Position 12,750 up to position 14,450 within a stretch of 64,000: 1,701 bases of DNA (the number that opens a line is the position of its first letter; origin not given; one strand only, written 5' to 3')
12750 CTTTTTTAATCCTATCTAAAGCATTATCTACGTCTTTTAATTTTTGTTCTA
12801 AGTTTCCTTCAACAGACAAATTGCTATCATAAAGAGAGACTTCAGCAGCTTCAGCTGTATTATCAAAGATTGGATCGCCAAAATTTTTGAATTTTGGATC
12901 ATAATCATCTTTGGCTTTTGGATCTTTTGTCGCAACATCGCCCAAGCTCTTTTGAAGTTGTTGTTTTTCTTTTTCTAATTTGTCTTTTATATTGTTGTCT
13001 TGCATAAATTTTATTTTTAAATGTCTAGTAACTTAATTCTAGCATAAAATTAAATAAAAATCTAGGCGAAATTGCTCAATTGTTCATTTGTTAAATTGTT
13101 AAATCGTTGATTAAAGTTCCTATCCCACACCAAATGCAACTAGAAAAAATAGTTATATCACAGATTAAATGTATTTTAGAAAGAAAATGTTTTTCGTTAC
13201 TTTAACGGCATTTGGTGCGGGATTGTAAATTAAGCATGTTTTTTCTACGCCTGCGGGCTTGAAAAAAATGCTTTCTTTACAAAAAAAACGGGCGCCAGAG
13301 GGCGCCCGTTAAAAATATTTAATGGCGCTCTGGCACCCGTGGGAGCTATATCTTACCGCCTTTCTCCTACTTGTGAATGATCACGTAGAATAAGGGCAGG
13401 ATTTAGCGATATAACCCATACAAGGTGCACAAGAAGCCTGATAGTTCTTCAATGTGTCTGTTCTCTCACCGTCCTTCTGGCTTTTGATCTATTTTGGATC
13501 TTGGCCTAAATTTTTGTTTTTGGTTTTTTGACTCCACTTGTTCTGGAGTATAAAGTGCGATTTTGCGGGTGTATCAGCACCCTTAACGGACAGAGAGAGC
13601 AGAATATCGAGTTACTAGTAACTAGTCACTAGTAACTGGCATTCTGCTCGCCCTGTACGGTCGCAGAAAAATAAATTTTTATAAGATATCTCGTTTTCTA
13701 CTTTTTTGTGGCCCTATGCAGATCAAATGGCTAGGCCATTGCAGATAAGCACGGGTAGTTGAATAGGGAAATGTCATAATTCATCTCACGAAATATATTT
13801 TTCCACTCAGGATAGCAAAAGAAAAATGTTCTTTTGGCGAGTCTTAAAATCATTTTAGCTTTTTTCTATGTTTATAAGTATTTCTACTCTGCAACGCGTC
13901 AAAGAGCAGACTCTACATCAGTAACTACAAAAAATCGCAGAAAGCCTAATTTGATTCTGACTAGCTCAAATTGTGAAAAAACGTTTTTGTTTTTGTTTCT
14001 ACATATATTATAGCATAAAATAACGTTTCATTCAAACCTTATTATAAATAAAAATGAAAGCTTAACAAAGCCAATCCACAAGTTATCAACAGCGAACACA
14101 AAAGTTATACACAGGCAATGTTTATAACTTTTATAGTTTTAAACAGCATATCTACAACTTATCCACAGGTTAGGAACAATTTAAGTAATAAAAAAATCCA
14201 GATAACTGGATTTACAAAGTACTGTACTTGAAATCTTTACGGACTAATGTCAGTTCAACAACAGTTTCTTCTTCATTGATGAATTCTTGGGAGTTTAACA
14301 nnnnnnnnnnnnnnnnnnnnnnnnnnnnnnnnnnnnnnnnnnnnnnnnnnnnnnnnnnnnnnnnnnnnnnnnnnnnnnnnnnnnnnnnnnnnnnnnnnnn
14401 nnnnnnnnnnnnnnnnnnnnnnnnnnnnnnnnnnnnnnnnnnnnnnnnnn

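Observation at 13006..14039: ORF-free 1.0 kb segment with terminator pair and structured, GC-richer core: candidate ncRNA of undetermined class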

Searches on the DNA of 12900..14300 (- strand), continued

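Call 85: build_rna_model(alignment_id=A9)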
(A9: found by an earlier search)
Model R2 built from alignment A9 (5 sequences, 239 columns); structure: stored with the alignment.
model positions 155; base pairs 37; branch points 2; effective number of sequences 2.28; information 0.59 bits per position. Calibrated on 0.2 Mb of random sequence (short: E-values are rough).
structure used (alignment columns):
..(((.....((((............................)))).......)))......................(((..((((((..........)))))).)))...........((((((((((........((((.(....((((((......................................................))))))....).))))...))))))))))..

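Call 86: search_with_rna_model(model_id=R2, sources=[window, L001, L003, L005, L010, L011, L030, L032, L034, L035, L036, L037, L039, L040, L012, L020, L022, L029], max_evalue=1)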
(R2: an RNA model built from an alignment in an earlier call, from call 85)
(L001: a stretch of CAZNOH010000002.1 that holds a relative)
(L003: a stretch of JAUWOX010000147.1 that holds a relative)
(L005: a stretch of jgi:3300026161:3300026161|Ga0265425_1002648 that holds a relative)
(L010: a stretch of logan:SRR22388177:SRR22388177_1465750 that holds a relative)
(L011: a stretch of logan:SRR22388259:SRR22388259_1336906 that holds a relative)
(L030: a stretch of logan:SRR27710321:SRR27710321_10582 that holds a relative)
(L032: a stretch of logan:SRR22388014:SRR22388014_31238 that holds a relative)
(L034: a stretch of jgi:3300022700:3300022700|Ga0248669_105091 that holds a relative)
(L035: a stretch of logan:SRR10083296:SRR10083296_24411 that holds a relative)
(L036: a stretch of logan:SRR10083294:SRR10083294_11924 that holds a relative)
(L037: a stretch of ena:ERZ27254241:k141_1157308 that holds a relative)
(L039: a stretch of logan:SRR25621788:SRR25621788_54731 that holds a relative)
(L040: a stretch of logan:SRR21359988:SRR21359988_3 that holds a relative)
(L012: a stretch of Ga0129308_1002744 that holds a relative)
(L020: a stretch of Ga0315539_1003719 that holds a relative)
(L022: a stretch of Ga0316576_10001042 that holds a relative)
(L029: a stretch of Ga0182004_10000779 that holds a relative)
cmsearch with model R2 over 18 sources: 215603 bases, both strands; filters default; matches with E-value up to 1: 10.
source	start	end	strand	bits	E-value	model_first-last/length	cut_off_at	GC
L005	2621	2787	+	148.9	1.7e-35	1-155/155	no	0.43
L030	6138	6304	+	148.9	1.7e-35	1-155/155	no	0.43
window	13341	13508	-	148.7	1.9e-35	1-155/155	no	0.43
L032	3633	3800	+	146.8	5.7e-35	1-155/155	no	0.43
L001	10693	10859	+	145.1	1.5e-34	1-155/155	no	0.41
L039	7142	7288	+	97.3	2e-22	1-155/155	no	0.44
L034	5251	5391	+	77.4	2.2e-17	1-155/155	no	0.47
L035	8141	8288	+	64.5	4.1e-14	1-155/155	no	0.46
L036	4214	4361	+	64.5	4.1e-14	1-155/155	no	0.46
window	45600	45749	+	14.1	0.23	1-155/155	no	0.34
